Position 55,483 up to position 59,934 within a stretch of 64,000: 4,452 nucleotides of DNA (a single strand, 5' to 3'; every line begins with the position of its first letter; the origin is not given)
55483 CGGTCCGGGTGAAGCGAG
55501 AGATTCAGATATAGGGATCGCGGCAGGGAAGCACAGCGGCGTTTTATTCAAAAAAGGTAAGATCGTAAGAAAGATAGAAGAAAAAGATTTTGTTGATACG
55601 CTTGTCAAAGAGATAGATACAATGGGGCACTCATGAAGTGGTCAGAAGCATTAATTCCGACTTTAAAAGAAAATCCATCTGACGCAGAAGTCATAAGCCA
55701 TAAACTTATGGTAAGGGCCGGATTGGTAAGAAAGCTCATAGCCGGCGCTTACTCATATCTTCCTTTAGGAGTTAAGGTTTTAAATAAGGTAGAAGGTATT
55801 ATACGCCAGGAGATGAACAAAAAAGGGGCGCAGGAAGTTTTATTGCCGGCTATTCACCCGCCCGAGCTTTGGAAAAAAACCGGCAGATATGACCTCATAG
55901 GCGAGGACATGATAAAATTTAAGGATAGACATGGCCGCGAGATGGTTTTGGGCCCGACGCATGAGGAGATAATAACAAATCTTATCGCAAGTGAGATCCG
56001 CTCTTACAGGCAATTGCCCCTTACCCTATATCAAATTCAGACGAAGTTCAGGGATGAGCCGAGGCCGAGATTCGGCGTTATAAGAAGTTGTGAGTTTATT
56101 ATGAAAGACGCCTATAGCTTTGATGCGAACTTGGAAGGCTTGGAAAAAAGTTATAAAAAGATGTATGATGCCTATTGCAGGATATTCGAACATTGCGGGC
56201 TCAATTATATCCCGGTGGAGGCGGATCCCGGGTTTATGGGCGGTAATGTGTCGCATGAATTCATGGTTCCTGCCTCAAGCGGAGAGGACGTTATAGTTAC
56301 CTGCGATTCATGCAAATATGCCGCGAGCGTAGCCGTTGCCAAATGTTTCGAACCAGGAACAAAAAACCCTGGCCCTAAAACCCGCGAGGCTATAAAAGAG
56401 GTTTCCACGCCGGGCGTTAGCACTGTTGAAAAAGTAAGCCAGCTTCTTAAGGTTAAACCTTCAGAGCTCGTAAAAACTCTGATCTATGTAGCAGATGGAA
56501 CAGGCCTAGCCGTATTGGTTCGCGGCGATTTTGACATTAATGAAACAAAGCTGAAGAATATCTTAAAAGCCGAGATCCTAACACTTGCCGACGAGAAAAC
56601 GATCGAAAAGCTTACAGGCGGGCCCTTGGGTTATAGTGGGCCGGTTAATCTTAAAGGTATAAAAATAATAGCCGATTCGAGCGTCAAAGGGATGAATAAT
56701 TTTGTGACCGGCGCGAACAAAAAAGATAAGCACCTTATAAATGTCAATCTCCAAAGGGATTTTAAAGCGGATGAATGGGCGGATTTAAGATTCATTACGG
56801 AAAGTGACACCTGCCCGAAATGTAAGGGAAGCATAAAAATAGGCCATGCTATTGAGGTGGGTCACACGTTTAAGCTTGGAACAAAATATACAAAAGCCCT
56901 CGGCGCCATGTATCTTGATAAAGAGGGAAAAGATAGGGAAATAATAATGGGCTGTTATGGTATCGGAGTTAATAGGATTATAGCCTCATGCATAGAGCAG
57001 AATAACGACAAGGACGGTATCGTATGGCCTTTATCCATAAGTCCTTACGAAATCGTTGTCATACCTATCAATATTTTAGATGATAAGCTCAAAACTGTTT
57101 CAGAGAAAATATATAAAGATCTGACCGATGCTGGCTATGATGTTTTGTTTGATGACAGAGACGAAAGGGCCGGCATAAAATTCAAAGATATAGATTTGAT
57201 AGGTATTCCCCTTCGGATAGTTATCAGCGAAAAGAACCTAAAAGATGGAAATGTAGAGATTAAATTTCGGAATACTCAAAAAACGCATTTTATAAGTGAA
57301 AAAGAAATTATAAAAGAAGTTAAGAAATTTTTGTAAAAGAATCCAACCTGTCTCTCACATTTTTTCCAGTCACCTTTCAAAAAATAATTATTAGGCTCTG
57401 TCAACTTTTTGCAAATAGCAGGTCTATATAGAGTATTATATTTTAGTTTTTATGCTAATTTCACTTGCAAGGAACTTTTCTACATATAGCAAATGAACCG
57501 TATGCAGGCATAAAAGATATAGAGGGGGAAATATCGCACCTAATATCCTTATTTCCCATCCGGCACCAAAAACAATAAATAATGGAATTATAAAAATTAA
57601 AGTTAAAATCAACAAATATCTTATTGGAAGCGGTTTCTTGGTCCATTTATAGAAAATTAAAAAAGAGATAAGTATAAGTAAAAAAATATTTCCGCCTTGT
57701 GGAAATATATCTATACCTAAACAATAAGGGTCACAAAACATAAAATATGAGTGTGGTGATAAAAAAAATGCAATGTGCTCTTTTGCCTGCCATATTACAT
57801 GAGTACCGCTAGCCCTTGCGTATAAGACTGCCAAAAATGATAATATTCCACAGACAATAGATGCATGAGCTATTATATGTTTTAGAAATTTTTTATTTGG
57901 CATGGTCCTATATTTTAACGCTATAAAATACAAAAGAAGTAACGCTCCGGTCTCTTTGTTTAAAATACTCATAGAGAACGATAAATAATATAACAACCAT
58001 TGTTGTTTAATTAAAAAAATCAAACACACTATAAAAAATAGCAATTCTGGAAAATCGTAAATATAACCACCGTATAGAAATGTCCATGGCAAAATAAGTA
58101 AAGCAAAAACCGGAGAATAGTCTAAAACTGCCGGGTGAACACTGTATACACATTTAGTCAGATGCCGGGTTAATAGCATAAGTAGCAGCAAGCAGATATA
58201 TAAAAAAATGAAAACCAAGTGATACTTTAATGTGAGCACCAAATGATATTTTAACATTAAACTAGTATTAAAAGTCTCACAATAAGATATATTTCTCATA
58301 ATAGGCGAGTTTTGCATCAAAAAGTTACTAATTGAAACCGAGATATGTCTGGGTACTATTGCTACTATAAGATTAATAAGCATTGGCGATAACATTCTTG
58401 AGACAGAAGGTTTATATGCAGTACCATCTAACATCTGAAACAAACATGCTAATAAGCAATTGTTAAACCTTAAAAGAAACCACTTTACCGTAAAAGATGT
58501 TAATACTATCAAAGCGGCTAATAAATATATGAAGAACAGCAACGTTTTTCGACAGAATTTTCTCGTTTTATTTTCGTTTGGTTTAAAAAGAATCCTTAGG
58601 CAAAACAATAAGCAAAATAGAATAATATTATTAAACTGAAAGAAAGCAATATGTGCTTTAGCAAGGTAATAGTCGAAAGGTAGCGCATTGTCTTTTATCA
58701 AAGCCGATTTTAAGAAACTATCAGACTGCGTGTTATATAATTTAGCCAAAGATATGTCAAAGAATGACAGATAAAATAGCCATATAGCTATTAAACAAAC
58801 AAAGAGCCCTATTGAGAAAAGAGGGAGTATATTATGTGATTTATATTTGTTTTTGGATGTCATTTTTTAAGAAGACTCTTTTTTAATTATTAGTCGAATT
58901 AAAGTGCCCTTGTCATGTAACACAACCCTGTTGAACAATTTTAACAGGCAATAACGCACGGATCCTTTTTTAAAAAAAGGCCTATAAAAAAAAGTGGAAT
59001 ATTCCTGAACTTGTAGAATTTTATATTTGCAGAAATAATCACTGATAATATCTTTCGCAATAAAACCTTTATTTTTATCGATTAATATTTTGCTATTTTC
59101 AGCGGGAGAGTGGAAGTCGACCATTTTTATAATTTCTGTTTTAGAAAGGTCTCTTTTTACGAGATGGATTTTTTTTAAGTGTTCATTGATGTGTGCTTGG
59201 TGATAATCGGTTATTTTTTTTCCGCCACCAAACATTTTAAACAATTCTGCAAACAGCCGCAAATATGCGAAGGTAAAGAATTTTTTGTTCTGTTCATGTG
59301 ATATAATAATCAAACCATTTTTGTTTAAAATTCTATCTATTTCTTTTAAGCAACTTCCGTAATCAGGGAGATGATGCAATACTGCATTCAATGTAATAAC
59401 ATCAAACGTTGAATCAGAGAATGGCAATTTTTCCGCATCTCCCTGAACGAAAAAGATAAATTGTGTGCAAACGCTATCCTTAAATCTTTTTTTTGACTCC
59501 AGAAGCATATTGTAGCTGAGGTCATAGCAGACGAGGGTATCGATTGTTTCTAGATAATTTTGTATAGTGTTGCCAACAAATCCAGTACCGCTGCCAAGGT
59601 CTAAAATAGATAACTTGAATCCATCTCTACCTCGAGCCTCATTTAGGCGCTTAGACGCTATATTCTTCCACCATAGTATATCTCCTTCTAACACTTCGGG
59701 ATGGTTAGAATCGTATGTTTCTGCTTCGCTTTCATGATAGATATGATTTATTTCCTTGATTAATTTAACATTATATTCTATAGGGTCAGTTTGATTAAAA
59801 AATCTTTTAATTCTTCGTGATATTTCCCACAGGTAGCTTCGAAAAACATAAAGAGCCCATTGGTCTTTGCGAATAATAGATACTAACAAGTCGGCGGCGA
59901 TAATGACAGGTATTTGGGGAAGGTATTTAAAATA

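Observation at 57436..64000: Duplicated radical-SAM triads (B12-binding rSAM / SPASM rSAM / B12-binding rSAM) attached to a pseudaminic-acid glycan island: candidate undescribed radical glycan- or lipid-modification system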

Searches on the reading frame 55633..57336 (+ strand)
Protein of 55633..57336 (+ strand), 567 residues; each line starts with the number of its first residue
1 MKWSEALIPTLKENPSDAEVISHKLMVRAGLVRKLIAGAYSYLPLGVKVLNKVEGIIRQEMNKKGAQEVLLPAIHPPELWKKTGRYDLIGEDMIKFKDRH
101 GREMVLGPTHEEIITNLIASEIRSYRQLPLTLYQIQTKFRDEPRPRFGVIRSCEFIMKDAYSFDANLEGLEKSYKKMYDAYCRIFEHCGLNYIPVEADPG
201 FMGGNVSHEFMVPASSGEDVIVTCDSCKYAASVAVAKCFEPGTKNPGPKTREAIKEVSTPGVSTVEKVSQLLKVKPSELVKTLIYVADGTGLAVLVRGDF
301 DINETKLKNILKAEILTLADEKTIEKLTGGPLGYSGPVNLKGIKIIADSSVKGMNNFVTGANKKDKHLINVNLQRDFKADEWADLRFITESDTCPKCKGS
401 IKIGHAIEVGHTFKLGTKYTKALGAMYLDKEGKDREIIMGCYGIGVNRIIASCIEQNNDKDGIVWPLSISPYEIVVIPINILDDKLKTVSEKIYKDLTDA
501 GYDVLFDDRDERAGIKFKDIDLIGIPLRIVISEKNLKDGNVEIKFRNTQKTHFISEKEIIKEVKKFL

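Call 25: list_cluster_members(proteins=[window:55633-57336:+, window:54587-55636:+, window:61895-63328:-, window:58867-61299:-, window:57436-58863:-, window:37031-38587:+, window:38691-39758:-, window:44983-46602:+])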
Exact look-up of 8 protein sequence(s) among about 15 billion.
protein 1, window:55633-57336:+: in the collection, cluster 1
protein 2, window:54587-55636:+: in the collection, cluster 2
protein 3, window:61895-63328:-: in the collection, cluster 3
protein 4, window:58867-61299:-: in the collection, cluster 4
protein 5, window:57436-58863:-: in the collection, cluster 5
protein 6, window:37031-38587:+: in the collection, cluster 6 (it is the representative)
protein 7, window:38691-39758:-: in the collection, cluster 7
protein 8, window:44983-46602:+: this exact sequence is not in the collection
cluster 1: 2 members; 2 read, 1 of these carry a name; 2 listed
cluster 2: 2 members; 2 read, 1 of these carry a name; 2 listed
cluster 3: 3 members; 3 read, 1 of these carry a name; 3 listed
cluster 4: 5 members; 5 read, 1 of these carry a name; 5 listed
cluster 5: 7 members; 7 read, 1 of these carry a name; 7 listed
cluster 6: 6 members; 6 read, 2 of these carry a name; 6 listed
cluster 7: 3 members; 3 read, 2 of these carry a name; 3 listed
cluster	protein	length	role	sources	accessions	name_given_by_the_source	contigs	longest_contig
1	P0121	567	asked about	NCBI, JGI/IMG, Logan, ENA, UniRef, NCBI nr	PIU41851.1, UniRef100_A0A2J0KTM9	MAG: proline--tRNA ligase [Candidatus Omnitrophica bacterium CG07_land_8_20_14_0_80_42_15] | Proline--tRNA ligase n=1 Tax=Candidatus Aquitaenariimonas noxiae TaxID=1974741 ...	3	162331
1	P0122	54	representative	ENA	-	-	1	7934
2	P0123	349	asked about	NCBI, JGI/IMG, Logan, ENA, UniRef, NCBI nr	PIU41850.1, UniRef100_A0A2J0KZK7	MAG: 4-hydroxy-3-methylbut-2-en-1-yl diphosphate synthase [Candidatus Omnitrophica ... | 4-hydroxy-3-methylbut-2-en-1-yl diphosphate synthase (flavodoxin) n=1 Tax=Candidatus ...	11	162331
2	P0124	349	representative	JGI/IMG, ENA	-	-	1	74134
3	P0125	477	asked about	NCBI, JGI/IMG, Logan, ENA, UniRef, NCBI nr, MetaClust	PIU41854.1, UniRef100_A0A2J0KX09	MAG: hypothetical protein COS99_03525 [Candidatus Omnitrophica bacterium ... | Uncharacterized protein n=1 Tax=Candidatus Aquitaenariimonas noxiae TaxID=1974741 ... | \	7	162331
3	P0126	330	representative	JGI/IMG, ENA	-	-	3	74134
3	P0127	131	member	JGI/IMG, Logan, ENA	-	-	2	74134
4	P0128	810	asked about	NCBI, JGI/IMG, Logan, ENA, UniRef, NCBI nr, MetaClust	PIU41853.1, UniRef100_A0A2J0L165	MAG: hypothetical protein COS99_03520 [Candidatus Omnitrophica bacterium ... | Uncharacterized protein n=1 Tax=Candidatus Aquitaenariimonas noxiae TaxID=1974741 ... | \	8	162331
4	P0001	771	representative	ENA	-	-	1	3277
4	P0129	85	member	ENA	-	-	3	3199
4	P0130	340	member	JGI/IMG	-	-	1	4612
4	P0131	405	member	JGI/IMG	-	-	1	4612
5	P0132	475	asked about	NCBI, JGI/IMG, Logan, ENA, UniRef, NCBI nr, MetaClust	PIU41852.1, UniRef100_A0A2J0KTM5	MAG: hypothetical protein COS99_03515 [Candidatus Omnitrophica bacterium ... | Glycosyltransferase RgtA/B/C/D-like domain-containing protein n=1 Tax=Candidatus ... | \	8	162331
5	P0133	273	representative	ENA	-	-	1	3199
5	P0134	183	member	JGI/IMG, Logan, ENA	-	-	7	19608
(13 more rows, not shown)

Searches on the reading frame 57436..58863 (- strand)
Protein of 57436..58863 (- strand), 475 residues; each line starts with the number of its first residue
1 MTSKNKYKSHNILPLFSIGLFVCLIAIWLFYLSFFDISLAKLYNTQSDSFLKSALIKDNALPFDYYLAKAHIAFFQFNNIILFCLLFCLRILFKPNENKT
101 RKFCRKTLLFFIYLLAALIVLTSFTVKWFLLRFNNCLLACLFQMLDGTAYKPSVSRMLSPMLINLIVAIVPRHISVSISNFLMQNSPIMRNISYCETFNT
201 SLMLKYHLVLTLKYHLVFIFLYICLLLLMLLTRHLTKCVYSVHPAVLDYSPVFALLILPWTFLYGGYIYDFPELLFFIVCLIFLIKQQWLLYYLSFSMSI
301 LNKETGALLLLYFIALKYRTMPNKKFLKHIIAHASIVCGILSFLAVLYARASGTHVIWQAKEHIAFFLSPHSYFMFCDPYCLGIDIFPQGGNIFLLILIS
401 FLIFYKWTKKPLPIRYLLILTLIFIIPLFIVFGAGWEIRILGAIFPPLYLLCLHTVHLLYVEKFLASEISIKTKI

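Call 7: search_protein_families(library=pfam, proteins=[window:57436-58863:-], max_evalue=0.01)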
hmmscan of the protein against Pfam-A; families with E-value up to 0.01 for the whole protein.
window:57436-58863:- (475 aa): 0 families

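Call 8: search_protein_families(library=ncbifam, proteins=[window:57436-58863:-], max_evalue=0.01)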
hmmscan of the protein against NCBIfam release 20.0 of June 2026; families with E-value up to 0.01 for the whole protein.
window:57436-58863:- (475 aa): 0 families

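Call 28: search_solved_structures(query=window:57436-58863:-, max_evalue=1)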
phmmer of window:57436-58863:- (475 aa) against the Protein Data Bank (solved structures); distinct sequences matched with E-value up to 1: 0.

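Call 43: find_homologous_proteins(query=window:57436-58863:-, max_evalue=0.001)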
Query window:57436-58863:- (475 aa): 13 proteins with E <= 0.001 among 8000 candidates.
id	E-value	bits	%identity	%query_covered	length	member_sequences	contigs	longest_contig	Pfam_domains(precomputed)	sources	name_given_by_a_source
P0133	1.9e-169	583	100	57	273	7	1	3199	-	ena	-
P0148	1.1e-41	162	33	73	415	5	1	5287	-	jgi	jgi:hypothetical protein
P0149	4.3e-30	123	29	67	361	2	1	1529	-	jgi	jgi:hypothetical protein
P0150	2.5e-26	111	29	73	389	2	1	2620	-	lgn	-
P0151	2.2e-20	91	26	70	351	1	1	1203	-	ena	-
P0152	1.1e-19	89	27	69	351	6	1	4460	-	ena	-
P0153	2.1e-16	78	29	78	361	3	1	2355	-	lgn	-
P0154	6.3e-12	63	28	66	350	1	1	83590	-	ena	-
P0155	3.1e-10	58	30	43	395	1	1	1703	-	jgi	jgi:hypothetical protein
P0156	1.1e-9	56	26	75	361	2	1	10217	-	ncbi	-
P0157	1.2e-6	46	28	43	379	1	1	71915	-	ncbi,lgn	-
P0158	2.2e-4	39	25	37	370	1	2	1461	-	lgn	-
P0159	3.4e-4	38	24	65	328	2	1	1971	-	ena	-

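Call 54: predict_structure(alignment_id=A2)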
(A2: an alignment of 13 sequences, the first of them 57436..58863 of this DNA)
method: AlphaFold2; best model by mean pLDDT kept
length: 475 residues; sequences in the alignment: 13
mean_pLDDT: 75.3   pTM: 0.77
mean pLDDT of the five models: 75.3, 73.8, 71.4, 70.0, 69.6
residues with pLDDT >= 90: 155; 70-90: 158; 50-70: 70; < 50: 92
segments of 3 or more residues with pLDDT < 50: 1-17, 31-52, 54-61, 193-206, 374-387, 464-475
pLDDT, mean of each block of 10 residues (from residue 1): 40 47 55 45 47 45 61 74 80 76 89 91 72 58 82 85 90 85 67 46 53 86 95 93 87 85 69 95 96 97 92 93 97 97 91 81 71 47 47 78 93 92 89 72 90 89 46 35
secondary structure, 60 per line:
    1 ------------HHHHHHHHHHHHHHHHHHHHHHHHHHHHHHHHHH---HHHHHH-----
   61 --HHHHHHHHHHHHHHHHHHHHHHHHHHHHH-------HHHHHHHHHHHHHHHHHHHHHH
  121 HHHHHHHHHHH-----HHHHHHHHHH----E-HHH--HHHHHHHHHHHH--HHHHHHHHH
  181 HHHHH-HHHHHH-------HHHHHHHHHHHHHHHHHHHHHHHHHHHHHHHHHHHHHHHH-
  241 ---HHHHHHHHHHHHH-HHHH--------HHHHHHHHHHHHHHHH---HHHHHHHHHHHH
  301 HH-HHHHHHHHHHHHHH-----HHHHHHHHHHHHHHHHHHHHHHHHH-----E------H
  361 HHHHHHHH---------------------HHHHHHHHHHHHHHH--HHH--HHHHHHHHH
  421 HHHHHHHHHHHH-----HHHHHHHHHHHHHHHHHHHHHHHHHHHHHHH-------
elements in order: H13-46 H50-55 H63-91 H99-131 H137-146 H158-169 H172-185 H187-192 H200-239 H244-256 H258-261 H270-285 H289-302 H304-317 H323-347 H360-368 H390-404 H412-432 H438-468

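Call 57: fold_search(model_id=the predicted structure, library=pdb)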
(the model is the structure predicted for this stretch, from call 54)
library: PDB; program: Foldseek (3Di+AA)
matches with E <= 10: 169; with E <= 0.001: 0
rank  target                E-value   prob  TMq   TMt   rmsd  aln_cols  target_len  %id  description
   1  9s6u_A                8.3e-02  0.99  0.33  0.29   9.9       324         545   15  Ternary cryo-EM structure of human ALG9 with Dol25-PP-GlcNAc2Man8, Dol25-P-Man and Fab (released 2026-03-18)
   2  3wak                  1.2e-01  0.97  0.30  0.18  13.6       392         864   13  Crystal structure of the Archaeoglobus fulgidus oligosaccharyltransferase (O29867_ARCFU) in the apo form (released 2013-10-30)
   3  9s6t_A                1.5e-01  0.99  0.37  0.37   8.7       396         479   13  Ternary cryo-EM structure of chicken ALG12 with Dol25-PP-GlcNAc2Man7, Dol25-P-Man, and Fab (released 2026-03-18)
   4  7oci_F                1.6e-01  0.98  0.38  0.30  12.5       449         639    9  Cryo-EM structure of yeast Ost6p containing oligosaccharyltransferase complex (released 2022-02-16)
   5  8if8_B                1.8e-01  0.51  0.24  0.20  18.6       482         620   10  Arabinosyltransferase AftA (released 2023-05-31)
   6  3waj                  2.3e-01  0.94  0.30  0.20  15.9       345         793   11  Crystal structure of the Archaeoglobus fulgidus oligosaccharyltransferase (O29867_ARCFU) complex with Zn and sulfate (released 2013-10-30)
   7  7w72_U                2.8e-01  0.87  0.32  0.36  12.7       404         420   13  Structure of a human glycosylphosphatidylinositol (GPI) transamidase (released 2022-02-16)
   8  6s7o_A                2.8e-01  0.87  0.38  0.30  10.3       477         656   10  Cryo-EM structure of human oligosaccharyltransferase complex OST-A (released 2019-12-18)
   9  8imx_U                2.9e-01  0.69  0.28  0.30  13.5       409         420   12  Cryo-EM structure of GPI-T with a chimeric GPI-anchored protein (released 2023-08-16)
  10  6nc8                  3.9e-01  0.14  0.15  0.15  24.2       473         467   13  Lipid II flippase MurJ, inward occluded conformation (released 2019-04-17)
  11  6c26_A                4.3e-01  0.82  0.35  0.27  14.5       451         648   11  The Cryo-EM structure of a eukaryotic oligosaccharyl transferase complex (released 2018-01-31)
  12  8b6l_I                4.3e-01  0.82  0.35  0.26  10.6       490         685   12  Subtomogram average of the human Sec61-TRAP-OSTA-translocon (released 2022-12-07)
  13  7e9s_A                5.7e-01  0.84  0.31  0.19  10.0       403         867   12  Archaeal oligosaccharyltransferase AglB from Archaeoglobus fulgidus in complex with an inhibitory peptide and a dolich (released 2021-09-08)
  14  6s7t_A                7.7e-01  0.57  0.30  0.22  11.7       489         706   11  Cryo-EM structure of human oligosaccharyltransferase complex OST-B (released 2019-12-18)
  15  8zdz_A                8.7e-01  0.13  0.15  0.18  23.4       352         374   12  Drosophila mojavensis gustatory receptor 43a(Gr43a) in apo state (released 2024-10-30)
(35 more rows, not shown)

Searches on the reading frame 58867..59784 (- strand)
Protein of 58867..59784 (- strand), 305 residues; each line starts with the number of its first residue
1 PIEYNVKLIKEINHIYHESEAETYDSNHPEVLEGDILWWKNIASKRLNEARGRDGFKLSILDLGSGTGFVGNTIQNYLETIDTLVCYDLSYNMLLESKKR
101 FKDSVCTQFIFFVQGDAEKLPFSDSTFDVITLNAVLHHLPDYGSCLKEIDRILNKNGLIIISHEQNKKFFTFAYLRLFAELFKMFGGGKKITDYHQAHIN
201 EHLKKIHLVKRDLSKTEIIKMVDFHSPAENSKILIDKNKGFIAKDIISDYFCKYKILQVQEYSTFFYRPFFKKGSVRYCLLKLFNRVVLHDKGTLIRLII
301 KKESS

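Call 26: search_solved_structures(query=window:58867-59784:-, max_evalue=0.001)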
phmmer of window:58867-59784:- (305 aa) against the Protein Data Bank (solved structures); distinct sequences matched with E-value up to 0.001: 19.
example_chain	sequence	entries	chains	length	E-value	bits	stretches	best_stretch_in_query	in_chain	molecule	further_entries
1vl5_A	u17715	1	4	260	6.8e-13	51.9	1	59-163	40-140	unknown conserved protein BH2331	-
1xxl_A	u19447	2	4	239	4.4e-10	42.7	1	59-163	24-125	YcgJ protein | ycgJ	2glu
6uak_A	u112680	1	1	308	1.8e-07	34.1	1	58-159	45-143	SAM dependent methyltransferase LahSB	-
3bus_A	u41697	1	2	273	5.8e-07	32.5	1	96-162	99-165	Methyltransferase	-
1ve3_A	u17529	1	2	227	1.8e-06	30.8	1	59-161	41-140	hypothetical protein PH0226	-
8zc8_A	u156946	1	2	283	3.1e-06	30.1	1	51-162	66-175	MitM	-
21zq_A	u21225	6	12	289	3.3e-06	30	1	51-162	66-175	MitM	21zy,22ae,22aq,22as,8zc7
6uv6_A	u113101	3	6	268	8.4e-06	28.7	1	109-162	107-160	D-glucose O-methyltransferase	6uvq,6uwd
6d6y_A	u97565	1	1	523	6.2e-05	25.8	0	39-161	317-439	AprA Methyltransferase 2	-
1vlm_A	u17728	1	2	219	7.3e-05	25.6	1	95-172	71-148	SAM-dependent methyltransferase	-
9fd3_A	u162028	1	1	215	0.00011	25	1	59-160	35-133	SAM-dependent methyltransferase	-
9fcd_A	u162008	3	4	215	0.00011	25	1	59-160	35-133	SAM-dependent methyltransferase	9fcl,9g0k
9fcy_A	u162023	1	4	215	0.00012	24.9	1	59-160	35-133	SAM-dependent methyltransferase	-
6cca_A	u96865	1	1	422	0.00029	23.6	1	53-164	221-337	DisA protein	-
3mgg_A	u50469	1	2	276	0.00033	23.4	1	84-162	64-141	Methyltransferase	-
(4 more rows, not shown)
